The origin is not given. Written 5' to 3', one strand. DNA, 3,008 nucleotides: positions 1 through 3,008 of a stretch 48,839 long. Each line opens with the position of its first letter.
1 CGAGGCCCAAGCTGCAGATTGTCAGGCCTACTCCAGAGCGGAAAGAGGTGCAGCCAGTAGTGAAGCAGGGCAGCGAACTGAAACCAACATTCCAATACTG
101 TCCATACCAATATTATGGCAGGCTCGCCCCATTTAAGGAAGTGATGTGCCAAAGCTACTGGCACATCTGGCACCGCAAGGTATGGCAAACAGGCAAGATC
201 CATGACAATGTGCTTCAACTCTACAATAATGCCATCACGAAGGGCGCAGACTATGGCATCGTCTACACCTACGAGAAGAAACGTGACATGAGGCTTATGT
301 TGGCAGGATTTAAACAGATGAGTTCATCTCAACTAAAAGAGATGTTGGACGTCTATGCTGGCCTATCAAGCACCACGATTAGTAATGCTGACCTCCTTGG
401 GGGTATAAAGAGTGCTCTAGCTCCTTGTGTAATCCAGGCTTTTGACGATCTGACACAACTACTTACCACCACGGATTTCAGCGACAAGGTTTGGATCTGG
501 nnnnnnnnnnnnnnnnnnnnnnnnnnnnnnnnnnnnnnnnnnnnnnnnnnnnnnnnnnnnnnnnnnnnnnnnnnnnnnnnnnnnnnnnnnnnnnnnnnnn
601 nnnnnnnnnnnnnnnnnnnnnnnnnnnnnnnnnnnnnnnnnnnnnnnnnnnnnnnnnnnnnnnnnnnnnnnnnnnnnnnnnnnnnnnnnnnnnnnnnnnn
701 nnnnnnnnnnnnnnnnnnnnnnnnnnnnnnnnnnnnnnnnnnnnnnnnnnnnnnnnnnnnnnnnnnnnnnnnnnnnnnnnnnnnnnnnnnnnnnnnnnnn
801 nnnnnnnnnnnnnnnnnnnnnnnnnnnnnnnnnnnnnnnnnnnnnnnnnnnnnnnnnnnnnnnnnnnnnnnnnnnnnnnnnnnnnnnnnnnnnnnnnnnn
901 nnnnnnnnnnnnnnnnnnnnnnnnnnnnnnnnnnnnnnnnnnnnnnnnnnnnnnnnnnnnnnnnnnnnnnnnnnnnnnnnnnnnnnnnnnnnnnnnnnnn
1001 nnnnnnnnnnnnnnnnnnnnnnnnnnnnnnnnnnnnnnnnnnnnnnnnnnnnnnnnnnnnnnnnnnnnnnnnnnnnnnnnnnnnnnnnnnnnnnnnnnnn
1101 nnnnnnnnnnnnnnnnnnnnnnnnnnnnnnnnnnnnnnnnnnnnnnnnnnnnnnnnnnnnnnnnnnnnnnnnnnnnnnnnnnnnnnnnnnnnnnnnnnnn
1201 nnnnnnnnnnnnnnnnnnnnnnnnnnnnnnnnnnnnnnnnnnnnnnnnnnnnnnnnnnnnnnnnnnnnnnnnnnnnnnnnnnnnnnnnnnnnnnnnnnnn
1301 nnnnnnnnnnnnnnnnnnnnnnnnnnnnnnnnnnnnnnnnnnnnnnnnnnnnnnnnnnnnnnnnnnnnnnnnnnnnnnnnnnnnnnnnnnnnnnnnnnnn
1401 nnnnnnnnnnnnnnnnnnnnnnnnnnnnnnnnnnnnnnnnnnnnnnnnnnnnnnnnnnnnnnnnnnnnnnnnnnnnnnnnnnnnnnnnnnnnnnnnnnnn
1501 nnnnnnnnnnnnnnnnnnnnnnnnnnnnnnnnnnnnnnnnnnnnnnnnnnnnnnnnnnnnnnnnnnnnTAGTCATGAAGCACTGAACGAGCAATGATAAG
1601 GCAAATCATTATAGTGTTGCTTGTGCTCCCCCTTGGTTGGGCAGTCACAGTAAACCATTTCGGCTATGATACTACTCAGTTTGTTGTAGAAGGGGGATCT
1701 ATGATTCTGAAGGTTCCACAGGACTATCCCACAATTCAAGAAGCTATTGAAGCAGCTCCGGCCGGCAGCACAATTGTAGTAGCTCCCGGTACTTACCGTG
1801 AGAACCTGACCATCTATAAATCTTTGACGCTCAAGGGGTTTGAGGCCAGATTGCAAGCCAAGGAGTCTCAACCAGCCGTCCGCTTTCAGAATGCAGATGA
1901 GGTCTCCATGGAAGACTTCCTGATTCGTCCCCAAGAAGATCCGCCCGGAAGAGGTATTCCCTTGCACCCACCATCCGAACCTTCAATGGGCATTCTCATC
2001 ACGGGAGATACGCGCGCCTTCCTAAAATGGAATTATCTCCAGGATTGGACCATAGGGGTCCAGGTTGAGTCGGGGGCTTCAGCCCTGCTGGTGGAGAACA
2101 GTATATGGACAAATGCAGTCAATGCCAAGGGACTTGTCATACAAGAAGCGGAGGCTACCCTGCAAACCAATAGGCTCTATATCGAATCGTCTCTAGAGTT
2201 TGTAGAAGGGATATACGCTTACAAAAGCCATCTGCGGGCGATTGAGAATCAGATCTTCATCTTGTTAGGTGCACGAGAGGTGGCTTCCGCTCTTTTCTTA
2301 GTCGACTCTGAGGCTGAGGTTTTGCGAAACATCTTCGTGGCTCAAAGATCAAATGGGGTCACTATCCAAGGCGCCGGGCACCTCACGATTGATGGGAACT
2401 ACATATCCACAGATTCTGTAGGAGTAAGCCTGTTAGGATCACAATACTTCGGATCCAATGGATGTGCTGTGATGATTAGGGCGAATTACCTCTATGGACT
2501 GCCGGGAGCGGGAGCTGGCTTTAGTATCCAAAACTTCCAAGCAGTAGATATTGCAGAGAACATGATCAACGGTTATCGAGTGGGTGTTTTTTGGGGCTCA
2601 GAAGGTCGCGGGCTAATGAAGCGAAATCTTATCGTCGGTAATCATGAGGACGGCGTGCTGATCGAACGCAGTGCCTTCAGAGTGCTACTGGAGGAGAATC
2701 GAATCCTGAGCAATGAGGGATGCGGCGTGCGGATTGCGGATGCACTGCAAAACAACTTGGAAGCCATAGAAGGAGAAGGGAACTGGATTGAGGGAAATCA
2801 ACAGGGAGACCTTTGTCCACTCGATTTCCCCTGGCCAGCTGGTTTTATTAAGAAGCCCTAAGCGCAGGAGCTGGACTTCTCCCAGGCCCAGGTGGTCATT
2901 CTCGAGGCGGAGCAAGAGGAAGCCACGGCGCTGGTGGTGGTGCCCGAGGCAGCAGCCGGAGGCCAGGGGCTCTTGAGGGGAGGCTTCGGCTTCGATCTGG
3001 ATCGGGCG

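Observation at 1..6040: Tandemly duplicated two-gene module (A + secreted beta-helix B), ending in a small beta-barrel-like gene: candidate uncharacterised cell-surface system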

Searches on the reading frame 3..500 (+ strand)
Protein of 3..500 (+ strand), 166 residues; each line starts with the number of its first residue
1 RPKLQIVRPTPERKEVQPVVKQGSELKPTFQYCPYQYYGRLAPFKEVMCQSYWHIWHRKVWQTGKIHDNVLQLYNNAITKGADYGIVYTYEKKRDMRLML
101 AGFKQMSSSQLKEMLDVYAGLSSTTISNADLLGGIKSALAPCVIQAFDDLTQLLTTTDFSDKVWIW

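Call 41: find_related_loci(query=A2, collection=genome_contigs, flank=10000)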
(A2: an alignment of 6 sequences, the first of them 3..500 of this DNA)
Query A2 (166 aa) in genome_contigs; peptide patterns used: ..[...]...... (x = any residue, [..] = any of these).
22 stretches matched a pattern; 3 encode a relative of the query (tblastn E <= 1e-3); 3 distinct loci.
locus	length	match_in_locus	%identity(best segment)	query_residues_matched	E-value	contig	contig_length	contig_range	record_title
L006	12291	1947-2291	50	1-117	1e-38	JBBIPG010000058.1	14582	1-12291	MAG: Candidatus Fraserbacteria bacterium isolate CYS170214_bin_298 NODE_3604_length_14582_cov_2.59315, whole genome shot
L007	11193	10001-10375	45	1-126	2e-36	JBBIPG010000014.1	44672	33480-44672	MAG: Candidatus Fraserbacteria bacterium isolate CYS170214_bin_298 NODE_609_length_44672_cov_2.68017, whole genome shotg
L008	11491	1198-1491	29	20-115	1e-14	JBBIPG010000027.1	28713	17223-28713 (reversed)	MAG: Candidatus Fraserbacteria bacterium isolate CYS170214_bin_298 NODE_1319_length_28713_cov_2.32285, whole genome shot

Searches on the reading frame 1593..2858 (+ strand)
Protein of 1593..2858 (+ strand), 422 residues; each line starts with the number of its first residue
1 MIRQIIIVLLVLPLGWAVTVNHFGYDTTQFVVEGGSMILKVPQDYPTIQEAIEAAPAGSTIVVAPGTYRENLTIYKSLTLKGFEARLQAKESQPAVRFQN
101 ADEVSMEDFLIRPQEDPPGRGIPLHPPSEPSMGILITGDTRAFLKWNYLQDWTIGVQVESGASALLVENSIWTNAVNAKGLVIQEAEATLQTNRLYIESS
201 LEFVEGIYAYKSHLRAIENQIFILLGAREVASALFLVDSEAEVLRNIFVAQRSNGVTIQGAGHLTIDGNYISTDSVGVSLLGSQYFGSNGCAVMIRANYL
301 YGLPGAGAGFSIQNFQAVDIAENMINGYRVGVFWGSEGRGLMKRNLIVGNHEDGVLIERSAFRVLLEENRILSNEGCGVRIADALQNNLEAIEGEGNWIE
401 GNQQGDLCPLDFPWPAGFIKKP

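Call 4: search_protein_families(library=pfam, proteins=[window:1593-2858:+], max_evalue=1)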
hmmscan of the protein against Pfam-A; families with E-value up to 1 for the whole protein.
window:1593-2858:+ (422 aa): 4 families
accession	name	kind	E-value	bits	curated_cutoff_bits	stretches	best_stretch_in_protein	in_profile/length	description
PF13229.12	Beta_helix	-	1.5e-18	67.4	25.9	3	254-404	1-140/158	Right handed beta helix region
PF05048.19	NosD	-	1.2e-13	51.4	23.6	2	245-405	8-152/212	Periplasmic copper-binding protein (NosD)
PF07602.17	DUF1565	-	1.2e-05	25.2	20.3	2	45-71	15-41/257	Protein of unknown function (DUF1565)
PF12708.12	Pect-lyase_RHGA_epim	-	0.0038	17.5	27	1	44-82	17-60/213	Rhamnogalacturonase A/epimerase, pectate lyase-like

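Call 8: search_protein_families(library=ncbifam, proteins=[window:1593-2858:+], max_evalue=1)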
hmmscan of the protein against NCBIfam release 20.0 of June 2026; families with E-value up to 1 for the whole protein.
window:1593-2858:+ (422 aa): 5 families
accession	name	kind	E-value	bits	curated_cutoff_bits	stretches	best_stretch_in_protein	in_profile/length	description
TIGR04247.1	NosD_copper_fam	subfamily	7.2e-19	67.6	300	2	48-184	1-131/377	nitrous oxide reductase family maturation protein NosD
TIGR03804.1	para_beta_helix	repeat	0.007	16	19.45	0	357-389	4-34/44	parallel beta-helix repeat protein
NF041896.1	pecestase_PemA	equivalog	0.011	14.6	700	1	42-82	39-83/365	pectinesterase PemA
NF047854.1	LIC10774_subfam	equivalog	0.026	13.4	380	1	44-72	79-107/358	LIC10774/LIC10365 family surface protein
NF003578.0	PRK05248.2-3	equivalog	0.044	13.9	206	1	169-212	54-97/122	hypothetical protein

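Call 23: find_homologous_proteins(query=window:1593-2858:+)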
Query window:1593-2858:+ (422 aa): 17 proteins with E <= 0.001 among 8000 candidates.
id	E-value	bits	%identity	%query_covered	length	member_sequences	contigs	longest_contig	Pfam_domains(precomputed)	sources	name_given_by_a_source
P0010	2.3e-255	865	100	91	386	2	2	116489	PF13229.13,PF07602.18,PF05048.20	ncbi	-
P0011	6.2e-114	399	49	92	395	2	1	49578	PF13229.13,PF05048.20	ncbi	-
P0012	7.0e-98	346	45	100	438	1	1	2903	PF13229.13,PF05048.20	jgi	-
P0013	5.6e-93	330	48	91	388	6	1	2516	PF13229.13,PF05048.20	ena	-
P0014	1.2e-17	82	46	17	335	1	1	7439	PF13229.13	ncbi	-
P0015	2.3e-16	78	30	89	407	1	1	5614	PF13229.13,PF05048.20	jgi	jgi:nitrous oxidase accessory protein NosD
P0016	5.2e-15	73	35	30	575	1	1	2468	PF13229.13,PF12708.13,PF07602.18,PF22842.4,PF05048.20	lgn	-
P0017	6.4e-14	70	28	86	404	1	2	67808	PF13229.13,PF05048.20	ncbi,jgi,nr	ncbi:MAG: right-handed parallel beta-helix repeat-containing protein [Candidatus Acetothermia bacter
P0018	1.4e-11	62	74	10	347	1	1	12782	PF13229.13,PF05048.20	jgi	jgi:hypothetical protein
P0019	5.6e-10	57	26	86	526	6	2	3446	PF13229.13,PF07602.18,PF22842.4,PF13676.12,PF05048.20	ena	-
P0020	2.3e-9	55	47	21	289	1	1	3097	-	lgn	-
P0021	1.7e-8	52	27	48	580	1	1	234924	PF13229.13,PF17963.8,PF05048.20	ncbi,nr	ncbi:MAG: hypothetical protein FXF54_04570 [Kosmotoga sp.]|nr:MAG: hypothetical protein FXF54_04570 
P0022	1.7e-7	48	27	91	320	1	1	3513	PF13229.13,PF12708.13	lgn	-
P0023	8.5e-7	46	34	41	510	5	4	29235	PF13229.13,PF05048.20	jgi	-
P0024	7.0e-6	43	29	35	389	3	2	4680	PF13229.13,PF22842.4,PF05048.20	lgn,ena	-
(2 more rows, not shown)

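Call 26: search_protein_families(library=padloc, proteins=[window:1593-2858:+], max_evalue=1)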
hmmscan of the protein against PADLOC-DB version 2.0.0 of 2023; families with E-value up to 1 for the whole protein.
window:1593-2858:+ (422 aa): 0 families

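Call 72: search_solved_structures(query=window:1593-2858:+, max_evalue=1)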
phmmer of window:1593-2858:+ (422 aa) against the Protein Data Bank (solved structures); distinct sequences matched with E-value up to 1: 9.
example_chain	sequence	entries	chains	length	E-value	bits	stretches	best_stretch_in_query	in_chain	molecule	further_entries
3ico_A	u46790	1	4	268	0.14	14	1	259-337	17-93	6-phosphogluconolactonase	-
2nsp_A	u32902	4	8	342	0.22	13.4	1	44-83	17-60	Pectinesterase A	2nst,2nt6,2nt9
1qjv_A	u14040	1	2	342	0.23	13.4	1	44-83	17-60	PECTIN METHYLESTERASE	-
2ntb_A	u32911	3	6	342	0.23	13.4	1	44-83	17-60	Pectinesterase A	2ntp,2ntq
5mq1_A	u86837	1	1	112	0.32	12.9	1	22-53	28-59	Bromodomain-containing protein 7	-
2i7k_A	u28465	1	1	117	0.35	12.8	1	22-53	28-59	Bromodomain-containing protein 7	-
6ppa_A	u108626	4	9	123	0.38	12.7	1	22-53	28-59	Bromodomain-containing protein 7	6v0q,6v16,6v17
6v1e_A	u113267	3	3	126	0.39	12.6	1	22-53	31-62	Bromodomain-containing protein 7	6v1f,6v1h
3vst_A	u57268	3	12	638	0.45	12.4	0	40-81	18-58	Xylosidase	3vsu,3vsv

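Call 74: find_encoding_contigs(protein=P0011, flank=10000, max_places=2)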
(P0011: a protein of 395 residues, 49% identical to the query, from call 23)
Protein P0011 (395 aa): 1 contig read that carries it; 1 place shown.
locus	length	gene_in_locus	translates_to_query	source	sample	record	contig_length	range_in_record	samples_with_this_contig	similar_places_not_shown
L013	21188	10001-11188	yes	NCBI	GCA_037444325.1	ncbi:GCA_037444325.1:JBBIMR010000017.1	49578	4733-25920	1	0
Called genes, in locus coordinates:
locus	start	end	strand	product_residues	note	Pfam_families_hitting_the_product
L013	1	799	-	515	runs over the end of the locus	PF01039:Carboxyl_trans, PF03255:ACCA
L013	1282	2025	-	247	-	PF20703:nSTAND1 (weak), PF00005:ABC_tran, PF02463:SMC_N, PF09818:ABC_ATPase (faint), PF13166:AAA_13 (faint), PF13304:AAA_21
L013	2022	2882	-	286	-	PF00528:BPD_transp_1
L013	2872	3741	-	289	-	PF00528:BPD_transp_1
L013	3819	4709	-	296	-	PF00497:SBP_bac_3, PF10613:Lig_chan-Glu_bd (faint)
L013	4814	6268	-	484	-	PF00478:IMPDH, PF00571:CBS, PF03060:NMO (weak), PF01070:FMN_dh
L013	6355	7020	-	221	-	PF00730:HhH-GPD, PF10576:EndIII_4Fe-2S (weak)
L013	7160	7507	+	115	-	-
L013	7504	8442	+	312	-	PF00005:ABC_tran, PF13304:AAA_21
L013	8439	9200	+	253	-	PF01061:ABC2_membrane, PF12698:ABC2_membrane_3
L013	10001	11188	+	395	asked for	PF05048:NosD (weak), PF13229:Beta_helix, PF05048:NosD (weak), PF13229:Beta_helix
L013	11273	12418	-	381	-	PF00571:CBS (faint), PF13398:Peptidase_M50B, PF02163:Peptidase_M50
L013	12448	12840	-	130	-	PF13473:Cupredoxin_1, PF00127:Copper-bind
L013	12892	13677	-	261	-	PF02779:Transket_pyr, PF02780:Transketolase_C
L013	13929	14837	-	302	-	PF00456:Transketolase_N, PF13292:DXP_synthase_N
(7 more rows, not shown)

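Call 75: find_encoding_contigs(protein=P0017, flank=8000, max_places=2)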
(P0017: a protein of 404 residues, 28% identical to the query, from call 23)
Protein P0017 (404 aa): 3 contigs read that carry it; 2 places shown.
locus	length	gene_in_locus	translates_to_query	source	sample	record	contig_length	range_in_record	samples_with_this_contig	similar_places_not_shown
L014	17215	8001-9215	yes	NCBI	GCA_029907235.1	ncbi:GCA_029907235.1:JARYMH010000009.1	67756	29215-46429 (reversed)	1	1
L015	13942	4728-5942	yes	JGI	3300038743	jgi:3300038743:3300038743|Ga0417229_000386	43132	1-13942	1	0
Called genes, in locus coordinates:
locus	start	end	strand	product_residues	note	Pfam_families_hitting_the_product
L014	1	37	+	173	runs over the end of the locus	PF09821:AAA_assoc_C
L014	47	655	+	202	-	PF22769:DCD, PF00692:dUTPase (faint)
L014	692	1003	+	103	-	PF02699:YajC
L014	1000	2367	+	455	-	PF21760:SecD_1st, PF22599:SecDF_P1_head, PF00873:ACR_tran (weak), PF02355:SecD_SecF_C, PF03176:MMPL (weak)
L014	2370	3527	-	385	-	PF00817:IMS, PF11798:IMS_HHH (weak), PF21999:IMS_HHH_1, PF11799:IMS_C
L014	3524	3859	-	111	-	PF01588:tRNA_bind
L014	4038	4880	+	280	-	PF25764:KIF21A_4th (weak)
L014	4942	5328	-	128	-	PF01042:Ribonuc_L-PSP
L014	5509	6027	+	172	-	-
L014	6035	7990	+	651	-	-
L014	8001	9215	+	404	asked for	PF05048:NosD (faint), PF13229:Beta_helix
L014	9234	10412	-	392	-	PF00155:Aminotran_1_2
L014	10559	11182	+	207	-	PF01726:LexA_DNA_bind, PF12802:MarR_2 (faint), PF00717:Peptidase_S24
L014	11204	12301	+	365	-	PF00154:RecA_N, PF08423:Rad51, PF06745:ATPase (faint), PF27531:MT3502_N (weak), PF21096:RecA_C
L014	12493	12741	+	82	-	-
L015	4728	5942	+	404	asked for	PF05048:NosD (faint), PF13229:Beta_helix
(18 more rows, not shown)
